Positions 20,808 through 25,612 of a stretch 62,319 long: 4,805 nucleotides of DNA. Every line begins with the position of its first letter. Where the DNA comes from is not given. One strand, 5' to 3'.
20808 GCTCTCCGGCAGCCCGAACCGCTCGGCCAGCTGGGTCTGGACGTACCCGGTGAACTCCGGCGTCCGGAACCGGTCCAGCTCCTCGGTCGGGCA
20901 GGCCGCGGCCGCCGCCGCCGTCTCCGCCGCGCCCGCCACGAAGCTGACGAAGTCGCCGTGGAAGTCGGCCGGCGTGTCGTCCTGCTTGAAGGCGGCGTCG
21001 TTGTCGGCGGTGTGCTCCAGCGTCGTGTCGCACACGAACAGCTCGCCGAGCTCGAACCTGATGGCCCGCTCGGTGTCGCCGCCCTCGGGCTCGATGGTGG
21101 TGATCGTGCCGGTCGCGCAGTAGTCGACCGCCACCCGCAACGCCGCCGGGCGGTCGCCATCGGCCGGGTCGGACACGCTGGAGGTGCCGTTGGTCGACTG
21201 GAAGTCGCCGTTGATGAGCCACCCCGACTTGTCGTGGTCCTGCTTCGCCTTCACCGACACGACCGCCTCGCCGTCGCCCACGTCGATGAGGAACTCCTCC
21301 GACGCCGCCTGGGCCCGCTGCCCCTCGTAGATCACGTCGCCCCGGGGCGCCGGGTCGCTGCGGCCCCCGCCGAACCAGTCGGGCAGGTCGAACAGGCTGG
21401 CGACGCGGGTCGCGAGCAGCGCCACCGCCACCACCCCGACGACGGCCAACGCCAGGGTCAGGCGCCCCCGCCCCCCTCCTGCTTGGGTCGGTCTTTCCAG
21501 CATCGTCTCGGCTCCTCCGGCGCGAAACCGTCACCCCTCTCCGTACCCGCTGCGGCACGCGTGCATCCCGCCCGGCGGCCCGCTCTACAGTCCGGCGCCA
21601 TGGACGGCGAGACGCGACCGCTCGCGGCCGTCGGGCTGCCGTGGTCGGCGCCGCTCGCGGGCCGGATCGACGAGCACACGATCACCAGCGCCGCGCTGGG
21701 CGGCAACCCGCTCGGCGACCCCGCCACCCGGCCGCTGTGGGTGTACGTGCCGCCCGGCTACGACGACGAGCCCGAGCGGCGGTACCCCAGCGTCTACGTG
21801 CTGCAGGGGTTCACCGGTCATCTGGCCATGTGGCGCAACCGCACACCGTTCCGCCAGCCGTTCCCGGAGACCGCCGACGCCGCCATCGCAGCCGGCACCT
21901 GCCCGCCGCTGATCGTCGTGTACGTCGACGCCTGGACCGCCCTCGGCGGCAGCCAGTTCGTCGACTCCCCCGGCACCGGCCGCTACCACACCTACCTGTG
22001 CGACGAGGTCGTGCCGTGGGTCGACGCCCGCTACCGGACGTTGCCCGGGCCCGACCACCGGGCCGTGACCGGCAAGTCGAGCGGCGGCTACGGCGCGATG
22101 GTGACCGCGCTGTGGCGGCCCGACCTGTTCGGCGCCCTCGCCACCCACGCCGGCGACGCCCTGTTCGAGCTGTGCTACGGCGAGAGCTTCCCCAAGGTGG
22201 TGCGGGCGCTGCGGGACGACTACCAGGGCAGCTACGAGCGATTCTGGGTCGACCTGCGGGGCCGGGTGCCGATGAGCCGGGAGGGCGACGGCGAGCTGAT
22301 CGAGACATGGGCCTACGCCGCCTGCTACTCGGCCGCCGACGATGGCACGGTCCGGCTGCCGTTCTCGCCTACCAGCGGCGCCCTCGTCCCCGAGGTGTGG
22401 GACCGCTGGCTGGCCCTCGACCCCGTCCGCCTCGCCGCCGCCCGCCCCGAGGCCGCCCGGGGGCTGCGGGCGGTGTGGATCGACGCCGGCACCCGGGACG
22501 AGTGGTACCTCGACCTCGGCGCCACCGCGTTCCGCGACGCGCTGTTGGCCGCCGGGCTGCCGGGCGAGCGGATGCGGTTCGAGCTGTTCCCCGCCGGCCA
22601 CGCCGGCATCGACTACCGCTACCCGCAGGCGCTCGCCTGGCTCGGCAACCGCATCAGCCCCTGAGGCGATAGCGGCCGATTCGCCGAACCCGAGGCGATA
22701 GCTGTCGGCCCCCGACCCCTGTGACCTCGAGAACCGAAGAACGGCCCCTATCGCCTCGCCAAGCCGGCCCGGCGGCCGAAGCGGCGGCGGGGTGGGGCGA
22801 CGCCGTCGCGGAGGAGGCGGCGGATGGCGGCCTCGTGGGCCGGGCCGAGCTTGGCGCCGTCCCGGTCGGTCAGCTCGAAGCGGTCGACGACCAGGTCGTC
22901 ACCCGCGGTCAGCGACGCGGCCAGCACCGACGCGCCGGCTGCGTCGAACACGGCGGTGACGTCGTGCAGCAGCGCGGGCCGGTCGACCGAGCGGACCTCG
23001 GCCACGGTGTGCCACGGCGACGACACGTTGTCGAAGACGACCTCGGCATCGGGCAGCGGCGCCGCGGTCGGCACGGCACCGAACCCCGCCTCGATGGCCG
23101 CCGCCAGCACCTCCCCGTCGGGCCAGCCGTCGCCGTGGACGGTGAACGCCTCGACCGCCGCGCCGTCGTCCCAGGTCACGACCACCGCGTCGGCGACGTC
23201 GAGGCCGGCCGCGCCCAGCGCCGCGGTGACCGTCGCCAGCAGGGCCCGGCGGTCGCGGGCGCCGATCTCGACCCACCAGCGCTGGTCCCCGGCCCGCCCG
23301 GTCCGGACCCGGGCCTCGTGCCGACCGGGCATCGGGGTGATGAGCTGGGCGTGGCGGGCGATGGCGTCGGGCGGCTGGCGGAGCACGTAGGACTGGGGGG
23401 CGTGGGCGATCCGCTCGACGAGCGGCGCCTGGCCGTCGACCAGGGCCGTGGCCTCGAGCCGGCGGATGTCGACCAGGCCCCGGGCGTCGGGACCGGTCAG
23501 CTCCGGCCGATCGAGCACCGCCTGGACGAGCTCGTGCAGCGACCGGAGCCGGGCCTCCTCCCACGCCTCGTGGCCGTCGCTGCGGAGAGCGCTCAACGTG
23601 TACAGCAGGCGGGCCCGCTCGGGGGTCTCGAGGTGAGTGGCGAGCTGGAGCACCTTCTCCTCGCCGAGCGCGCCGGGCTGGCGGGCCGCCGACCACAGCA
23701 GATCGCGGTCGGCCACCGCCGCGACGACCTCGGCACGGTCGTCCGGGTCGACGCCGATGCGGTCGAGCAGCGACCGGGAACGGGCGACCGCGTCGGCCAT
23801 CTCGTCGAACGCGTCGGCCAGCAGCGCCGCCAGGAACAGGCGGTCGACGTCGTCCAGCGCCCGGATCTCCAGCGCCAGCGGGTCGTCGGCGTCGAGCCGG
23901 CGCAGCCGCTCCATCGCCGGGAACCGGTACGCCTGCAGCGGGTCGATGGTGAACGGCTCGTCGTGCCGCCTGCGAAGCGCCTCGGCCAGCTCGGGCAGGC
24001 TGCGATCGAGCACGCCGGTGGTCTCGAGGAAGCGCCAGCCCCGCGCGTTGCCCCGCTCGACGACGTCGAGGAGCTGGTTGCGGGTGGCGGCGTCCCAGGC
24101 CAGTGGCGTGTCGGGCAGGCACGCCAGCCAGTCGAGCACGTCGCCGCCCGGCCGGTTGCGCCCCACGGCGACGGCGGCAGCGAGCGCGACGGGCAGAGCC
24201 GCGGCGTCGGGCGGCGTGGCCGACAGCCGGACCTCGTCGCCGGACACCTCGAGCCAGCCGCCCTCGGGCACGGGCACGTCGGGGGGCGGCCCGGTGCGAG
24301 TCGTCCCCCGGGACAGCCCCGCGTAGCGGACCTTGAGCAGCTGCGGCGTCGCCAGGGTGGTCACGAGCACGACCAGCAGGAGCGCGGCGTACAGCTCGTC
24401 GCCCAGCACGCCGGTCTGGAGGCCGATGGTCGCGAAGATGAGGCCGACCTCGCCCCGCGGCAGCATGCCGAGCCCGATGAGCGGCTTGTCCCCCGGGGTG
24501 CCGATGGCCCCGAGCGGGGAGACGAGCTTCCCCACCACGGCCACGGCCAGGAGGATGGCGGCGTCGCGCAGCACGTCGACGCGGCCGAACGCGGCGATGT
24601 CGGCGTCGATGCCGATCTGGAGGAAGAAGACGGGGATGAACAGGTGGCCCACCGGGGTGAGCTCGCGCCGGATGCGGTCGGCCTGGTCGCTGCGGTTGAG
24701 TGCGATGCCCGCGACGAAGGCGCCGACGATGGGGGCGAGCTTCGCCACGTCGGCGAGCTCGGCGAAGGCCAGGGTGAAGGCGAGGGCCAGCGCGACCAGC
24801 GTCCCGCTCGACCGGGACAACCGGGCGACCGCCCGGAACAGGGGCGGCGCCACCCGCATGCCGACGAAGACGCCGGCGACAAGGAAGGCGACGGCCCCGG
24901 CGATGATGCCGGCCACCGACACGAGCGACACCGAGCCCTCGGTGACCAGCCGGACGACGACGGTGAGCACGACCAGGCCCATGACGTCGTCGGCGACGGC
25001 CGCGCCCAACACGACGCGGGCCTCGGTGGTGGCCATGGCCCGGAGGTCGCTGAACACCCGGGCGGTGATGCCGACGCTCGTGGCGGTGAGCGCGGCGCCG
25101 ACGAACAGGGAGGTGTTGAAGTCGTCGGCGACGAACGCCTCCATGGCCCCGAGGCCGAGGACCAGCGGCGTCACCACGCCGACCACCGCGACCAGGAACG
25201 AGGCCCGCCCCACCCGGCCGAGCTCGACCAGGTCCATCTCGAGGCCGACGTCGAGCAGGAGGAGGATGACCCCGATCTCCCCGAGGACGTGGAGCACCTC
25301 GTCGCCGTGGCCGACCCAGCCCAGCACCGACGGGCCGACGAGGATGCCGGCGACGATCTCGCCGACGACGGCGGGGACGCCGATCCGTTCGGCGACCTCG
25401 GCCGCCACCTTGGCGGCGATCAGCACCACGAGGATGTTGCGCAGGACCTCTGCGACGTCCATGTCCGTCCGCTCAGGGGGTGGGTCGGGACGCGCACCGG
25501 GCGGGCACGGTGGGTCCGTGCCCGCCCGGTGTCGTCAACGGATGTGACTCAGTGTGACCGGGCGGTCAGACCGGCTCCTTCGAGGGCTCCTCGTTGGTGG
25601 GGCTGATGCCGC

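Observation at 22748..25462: Cation/H+ antiporter fused to the regulatory half of GlnD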

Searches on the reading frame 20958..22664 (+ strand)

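Call 22: search_protein_families(library=pfam, proteins=[window:20958-22664:+], max_evalue=0.001)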
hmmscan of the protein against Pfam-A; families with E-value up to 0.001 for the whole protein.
window:20958-22664:+ (568 aa): 1 family
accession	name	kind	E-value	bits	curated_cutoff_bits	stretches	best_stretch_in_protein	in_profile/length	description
PF00756.26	Esterase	-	2.4e-21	77.1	22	1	260-517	10-197/251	Putative esterase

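Call 38: search_protein_families(library=ncbifam, proteins=[window:20958-22664:+], max_evalue=0.001)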
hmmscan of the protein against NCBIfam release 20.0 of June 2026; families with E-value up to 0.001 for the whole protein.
window:20958-22664:+ (568 aa): 4 families
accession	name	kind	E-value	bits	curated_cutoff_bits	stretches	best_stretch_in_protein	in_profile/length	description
NF041944.1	Xylase_Ferestase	equivalog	3.5e-11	42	1200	1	258-398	482-621/694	bifunctional endo-1,4-beta-xylanase/feruloyl esterase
NF007758.0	PRK10439.1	equivalog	1.7e-07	30.5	222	1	247-399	189-325/418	enterochelin esterase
NF050058.1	e_dPHAscl_type1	hypoth_equivalog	8.9e-06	25.4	150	1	365-400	103-138/276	extracellular catalytic domain type 1 short-chain-length polyhydroxyalkanoate depolymerase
TIGR02821.1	fghA_ester_D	equivalog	0.00011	21.9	281.7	1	338-398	110-170/275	S-formylglutathione hydrolase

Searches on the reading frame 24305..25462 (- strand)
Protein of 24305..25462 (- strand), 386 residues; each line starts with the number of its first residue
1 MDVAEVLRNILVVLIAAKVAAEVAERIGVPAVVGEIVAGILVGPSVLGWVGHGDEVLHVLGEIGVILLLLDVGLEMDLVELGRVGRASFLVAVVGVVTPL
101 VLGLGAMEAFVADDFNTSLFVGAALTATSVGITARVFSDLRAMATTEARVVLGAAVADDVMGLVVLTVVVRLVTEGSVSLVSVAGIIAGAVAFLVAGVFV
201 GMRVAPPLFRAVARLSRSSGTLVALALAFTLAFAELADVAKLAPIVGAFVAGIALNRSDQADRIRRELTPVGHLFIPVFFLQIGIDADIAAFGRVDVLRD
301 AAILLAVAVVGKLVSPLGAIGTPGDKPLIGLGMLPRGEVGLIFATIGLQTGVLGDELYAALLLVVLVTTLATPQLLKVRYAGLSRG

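Call 74: search_solved_structures(query=window:24305-25462:-, max_evalue=1e-10, show_alignments=2)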
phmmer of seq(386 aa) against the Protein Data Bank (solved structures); distinct sequences matched with E-value up to 1e-10: 5.
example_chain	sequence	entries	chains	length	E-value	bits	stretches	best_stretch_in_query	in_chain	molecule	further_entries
4bwz_A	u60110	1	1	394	9.7e-58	199.2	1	4-381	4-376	NA(+)/H(+) ANTIPORTER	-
5bz2_A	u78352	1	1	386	1.2e-57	198.9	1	4-381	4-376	Na(+)/H(+) antiporter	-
5bz3_A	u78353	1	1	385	2.1e-57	198.1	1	4-381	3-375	Na(+)/H(+) antiporter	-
8bxg_A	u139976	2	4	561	7.6e-18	68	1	7-378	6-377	Glutathione-regulated potassium-efflux system protein KefC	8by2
9emb_A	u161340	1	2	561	3.1e-17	66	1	7-378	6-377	Glutathione-regulated potassium-efflux system protein KefC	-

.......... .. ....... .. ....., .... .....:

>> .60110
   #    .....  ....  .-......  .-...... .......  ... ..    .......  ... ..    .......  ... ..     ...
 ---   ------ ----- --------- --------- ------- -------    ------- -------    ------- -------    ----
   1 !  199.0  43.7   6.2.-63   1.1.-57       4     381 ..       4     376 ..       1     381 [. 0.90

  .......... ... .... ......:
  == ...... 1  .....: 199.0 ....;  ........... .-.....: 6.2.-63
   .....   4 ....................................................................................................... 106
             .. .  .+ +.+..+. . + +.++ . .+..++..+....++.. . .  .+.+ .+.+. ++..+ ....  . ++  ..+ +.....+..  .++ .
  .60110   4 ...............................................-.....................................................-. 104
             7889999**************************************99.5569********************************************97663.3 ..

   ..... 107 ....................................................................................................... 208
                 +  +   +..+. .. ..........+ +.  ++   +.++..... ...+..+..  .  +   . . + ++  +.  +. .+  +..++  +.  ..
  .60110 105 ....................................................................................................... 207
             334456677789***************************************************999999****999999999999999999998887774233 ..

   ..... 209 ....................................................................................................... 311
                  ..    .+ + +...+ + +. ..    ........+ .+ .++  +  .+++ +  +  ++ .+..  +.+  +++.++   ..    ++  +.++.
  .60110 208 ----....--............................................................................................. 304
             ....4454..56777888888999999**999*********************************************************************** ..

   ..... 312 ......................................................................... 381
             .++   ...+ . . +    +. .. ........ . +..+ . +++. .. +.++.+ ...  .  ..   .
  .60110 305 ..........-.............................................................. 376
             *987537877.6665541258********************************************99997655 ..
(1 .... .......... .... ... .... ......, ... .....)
